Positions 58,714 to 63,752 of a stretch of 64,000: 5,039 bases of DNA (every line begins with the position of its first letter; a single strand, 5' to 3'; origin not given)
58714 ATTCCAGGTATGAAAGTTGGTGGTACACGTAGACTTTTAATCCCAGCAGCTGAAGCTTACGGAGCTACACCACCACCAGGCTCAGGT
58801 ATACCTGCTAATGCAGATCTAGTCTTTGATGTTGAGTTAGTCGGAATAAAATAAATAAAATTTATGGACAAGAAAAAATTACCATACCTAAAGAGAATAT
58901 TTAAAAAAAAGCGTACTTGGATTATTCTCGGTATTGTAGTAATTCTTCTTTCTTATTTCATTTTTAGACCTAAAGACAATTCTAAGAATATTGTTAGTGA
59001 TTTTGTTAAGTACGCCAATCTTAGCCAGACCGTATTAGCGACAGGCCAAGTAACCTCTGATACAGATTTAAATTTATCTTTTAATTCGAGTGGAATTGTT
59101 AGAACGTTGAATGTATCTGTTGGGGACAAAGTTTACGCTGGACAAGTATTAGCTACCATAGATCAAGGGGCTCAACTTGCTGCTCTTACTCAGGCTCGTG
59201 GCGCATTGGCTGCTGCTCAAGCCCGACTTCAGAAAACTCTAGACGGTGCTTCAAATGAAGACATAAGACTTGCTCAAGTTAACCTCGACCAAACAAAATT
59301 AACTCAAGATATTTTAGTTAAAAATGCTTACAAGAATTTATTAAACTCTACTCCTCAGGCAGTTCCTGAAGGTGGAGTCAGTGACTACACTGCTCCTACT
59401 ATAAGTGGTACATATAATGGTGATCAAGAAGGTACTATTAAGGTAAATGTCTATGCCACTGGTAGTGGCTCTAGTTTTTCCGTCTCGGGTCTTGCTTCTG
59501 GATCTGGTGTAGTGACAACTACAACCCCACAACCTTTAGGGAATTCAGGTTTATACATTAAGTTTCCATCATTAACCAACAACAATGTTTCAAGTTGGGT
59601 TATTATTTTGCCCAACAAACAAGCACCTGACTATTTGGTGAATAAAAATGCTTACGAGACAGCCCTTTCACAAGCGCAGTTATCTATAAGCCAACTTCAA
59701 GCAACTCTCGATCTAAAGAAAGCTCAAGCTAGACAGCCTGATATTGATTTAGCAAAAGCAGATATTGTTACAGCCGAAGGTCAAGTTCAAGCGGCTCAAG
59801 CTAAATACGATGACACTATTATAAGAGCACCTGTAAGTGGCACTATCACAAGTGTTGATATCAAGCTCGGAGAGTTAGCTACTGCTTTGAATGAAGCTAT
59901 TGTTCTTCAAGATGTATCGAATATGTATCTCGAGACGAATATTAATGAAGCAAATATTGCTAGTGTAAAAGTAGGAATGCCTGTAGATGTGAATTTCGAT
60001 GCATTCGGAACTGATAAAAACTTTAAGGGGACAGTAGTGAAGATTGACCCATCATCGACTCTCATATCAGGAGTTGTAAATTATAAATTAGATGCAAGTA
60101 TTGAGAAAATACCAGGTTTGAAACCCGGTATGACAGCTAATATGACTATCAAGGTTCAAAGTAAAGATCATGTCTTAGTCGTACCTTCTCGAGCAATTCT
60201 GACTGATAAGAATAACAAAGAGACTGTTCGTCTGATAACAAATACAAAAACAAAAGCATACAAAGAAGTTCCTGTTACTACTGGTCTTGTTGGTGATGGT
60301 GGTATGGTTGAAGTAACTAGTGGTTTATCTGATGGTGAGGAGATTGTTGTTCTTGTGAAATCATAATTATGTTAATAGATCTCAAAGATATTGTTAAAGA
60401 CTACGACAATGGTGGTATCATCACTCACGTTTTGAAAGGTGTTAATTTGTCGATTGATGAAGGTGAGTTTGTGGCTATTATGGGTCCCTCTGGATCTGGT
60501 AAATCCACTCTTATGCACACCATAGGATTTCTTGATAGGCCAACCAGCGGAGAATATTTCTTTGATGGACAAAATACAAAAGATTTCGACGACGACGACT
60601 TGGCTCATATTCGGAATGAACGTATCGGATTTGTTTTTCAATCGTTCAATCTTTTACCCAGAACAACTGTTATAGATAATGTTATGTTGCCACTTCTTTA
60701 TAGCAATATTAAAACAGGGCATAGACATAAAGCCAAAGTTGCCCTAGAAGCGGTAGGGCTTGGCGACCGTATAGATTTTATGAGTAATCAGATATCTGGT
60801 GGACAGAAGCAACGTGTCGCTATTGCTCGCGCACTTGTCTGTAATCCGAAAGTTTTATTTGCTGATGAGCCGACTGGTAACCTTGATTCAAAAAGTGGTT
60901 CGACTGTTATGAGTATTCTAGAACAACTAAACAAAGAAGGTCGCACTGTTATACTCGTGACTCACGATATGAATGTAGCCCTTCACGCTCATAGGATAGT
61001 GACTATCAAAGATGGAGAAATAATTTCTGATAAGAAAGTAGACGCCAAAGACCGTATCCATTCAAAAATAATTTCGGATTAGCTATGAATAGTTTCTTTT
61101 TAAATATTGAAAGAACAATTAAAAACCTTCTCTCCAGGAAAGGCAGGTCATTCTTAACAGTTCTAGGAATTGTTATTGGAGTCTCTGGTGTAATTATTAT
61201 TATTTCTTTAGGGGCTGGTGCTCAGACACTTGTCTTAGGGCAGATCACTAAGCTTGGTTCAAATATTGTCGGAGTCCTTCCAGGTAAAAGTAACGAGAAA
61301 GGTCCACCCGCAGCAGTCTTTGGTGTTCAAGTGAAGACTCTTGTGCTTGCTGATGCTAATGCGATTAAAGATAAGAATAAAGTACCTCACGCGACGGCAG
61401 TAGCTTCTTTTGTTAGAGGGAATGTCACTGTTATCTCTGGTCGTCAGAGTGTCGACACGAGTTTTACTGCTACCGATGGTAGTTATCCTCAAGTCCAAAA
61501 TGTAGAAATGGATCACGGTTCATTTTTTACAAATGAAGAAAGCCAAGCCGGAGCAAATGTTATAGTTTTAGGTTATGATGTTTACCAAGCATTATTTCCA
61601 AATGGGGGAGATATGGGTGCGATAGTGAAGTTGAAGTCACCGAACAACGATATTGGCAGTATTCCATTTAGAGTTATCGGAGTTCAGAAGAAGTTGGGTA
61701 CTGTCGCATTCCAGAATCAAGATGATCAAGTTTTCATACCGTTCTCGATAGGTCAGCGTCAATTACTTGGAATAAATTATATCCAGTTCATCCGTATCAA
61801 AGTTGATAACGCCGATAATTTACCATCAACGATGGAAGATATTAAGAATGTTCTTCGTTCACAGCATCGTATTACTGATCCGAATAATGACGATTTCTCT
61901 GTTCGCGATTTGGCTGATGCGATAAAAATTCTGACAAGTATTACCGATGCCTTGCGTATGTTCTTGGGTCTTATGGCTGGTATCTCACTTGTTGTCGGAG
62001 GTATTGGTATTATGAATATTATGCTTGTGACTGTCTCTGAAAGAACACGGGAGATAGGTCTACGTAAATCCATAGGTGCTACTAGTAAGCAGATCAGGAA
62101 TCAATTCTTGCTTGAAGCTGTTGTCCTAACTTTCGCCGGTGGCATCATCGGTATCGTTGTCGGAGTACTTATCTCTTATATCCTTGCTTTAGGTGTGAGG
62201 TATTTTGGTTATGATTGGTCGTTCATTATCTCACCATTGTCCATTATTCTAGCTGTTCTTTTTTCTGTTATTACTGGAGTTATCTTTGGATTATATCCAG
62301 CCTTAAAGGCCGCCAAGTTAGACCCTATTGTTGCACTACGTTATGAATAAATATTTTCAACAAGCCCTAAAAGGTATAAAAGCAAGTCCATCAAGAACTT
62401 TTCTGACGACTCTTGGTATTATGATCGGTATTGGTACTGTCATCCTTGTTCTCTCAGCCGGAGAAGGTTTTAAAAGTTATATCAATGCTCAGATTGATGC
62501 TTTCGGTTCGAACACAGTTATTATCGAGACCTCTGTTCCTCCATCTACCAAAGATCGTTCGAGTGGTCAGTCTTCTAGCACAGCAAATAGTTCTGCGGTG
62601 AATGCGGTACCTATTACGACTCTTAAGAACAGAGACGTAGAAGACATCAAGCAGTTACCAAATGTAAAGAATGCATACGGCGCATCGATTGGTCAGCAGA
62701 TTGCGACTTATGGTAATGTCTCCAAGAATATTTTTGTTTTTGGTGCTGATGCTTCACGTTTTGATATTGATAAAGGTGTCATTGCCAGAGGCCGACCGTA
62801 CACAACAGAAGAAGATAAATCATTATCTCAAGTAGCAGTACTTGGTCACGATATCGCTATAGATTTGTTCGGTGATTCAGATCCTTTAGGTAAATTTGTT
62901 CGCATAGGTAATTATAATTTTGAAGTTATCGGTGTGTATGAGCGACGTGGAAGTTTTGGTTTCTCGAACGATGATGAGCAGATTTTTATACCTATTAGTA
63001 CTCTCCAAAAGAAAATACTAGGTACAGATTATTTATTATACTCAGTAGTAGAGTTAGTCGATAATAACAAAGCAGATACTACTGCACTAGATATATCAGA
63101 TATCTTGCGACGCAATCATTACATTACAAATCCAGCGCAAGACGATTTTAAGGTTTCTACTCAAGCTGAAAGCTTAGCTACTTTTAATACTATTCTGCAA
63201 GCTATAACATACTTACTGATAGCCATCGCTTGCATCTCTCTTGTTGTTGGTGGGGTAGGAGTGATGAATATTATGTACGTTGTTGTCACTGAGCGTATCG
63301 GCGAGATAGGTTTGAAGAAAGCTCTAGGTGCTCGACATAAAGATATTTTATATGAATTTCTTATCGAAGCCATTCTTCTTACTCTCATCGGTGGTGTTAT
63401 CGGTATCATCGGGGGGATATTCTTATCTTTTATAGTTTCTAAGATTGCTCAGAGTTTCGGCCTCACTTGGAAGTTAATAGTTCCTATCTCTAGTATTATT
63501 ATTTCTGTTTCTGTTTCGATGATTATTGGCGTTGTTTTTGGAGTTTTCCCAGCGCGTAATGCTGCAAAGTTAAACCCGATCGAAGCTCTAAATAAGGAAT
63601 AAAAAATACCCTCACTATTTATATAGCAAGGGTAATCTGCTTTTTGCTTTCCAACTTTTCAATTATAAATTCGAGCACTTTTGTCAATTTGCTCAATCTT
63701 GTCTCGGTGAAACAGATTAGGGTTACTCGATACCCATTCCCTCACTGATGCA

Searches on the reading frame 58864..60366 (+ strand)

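Call 73: search_protein_families(library=pfam, proteins=[window:58864-60366:+], max_evalue=0.001)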
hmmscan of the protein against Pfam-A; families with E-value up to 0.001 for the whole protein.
window:58864-60366:+ (500 aa): 7 families
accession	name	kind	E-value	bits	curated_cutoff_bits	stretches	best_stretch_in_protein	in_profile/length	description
PF16576.10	HlyD_D23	-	5.7e-17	62.1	30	1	260-398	59-188/214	Barrel-sandwich domain of CusB or HlyD membrane-fusion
PF13437.12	HlyD_3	-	3.9e-16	60.1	22.2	1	320-422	2-106/106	HlyD family secretion protein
PF13533.13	Biotin_lipoyl_2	-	4.9e-09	36.2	29.8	1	70-100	2-32/32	Biotin-lipoyl like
PF12700.13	HlyD_2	-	2e-05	24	25.1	1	10-149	5-143/416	HlyD family secretion protein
PF05896.17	NQRA_N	-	6.7e-05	23.5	25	0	286-332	34-79/94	NqrA N-terminal barrel-sandwich hybrid domain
PF00364.28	Biotin_lipoyl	-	0.00038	20.7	22.1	0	73-99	47-73/73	Biotin-requiring enzyme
PF13375.12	RnfC_N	-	0.00097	19.6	25.6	0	300-348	50-96/101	RnfC Barrel sandwich hybrid domain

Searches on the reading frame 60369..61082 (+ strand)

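Call 73: search_protein_families(library=pfam, proteins=[window:60369-61082:+], max_evalue=0.001)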
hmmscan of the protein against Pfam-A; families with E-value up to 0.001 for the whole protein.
window:60369-61082:+ (237 aa): 5 families
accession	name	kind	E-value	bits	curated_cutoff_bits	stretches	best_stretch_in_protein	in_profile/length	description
PF00005.33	ABC_tran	-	7.1e-35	121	25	1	22-169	1-136/137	ABC transporter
PF13304.12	AAA_21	-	1.8e-08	35.2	27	0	34-72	1-34/304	AAA domain, putative AbiEii toxin, Type IV TA system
PF02463.25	SMC_N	-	3.5e-08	33.6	40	0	135-214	130-212/220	RecF/RecN/SMC N terminal domain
PF13555.12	AAA_29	-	7.2e-05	22.9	27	1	23-51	13-41/61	P-loop containing region of AAA domain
PF00006.31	ATP-synt_ab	-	0.00042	20.5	29.5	0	165-222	79-135/213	ATP synthase alpha/beta family, nucleotide-binding domain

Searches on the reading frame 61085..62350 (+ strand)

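Call 73: search_protein_families(library=pfam, proteins=[window:61085-62350:+], max_evalue=0.001)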
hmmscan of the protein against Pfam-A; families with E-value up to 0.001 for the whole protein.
window:61085-62350:+ (421 aa): 2 families
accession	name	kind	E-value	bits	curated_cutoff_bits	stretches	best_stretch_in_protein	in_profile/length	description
PF12704.14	MacB_PCD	-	4e-37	129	27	1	22-255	1-206/207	MacB-like periplasmic core domain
PF02687.27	FtsX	-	2.9e-24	85.9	25.5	1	296-414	2-120/120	FtsX-like permease C-terminal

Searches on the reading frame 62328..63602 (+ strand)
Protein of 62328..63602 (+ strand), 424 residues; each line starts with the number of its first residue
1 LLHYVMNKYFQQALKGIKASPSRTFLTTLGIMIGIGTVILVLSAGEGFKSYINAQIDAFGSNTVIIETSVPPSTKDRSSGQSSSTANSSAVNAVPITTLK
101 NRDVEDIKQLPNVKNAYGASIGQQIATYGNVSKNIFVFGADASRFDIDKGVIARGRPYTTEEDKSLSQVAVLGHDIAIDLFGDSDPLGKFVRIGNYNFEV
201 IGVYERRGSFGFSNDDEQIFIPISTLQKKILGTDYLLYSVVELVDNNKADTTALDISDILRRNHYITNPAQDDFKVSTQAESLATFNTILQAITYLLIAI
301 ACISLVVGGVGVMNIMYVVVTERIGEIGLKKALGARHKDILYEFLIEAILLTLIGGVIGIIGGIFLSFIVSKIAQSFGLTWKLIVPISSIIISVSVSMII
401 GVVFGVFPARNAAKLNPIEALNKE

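Call 73: search_protein_families(library=pfam, proteins=[window:62328-63602:+], max_evalue=0.001)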
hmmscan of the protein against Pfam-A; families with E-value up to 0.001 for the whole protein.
window:62328-63602:+ (424 aa): 2 families
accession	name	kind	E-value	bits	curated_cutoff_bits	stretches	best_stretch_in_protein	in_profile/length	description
PF12704.14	MacB_PCD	-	2.9e-38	132.7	27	1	24-254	1-202/207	MacB-like periplasmic core domain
PF02687.27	FtsX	-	1.8e-19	70.4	25.5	1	299-417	2-120/120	FtsX-like permease C-terminal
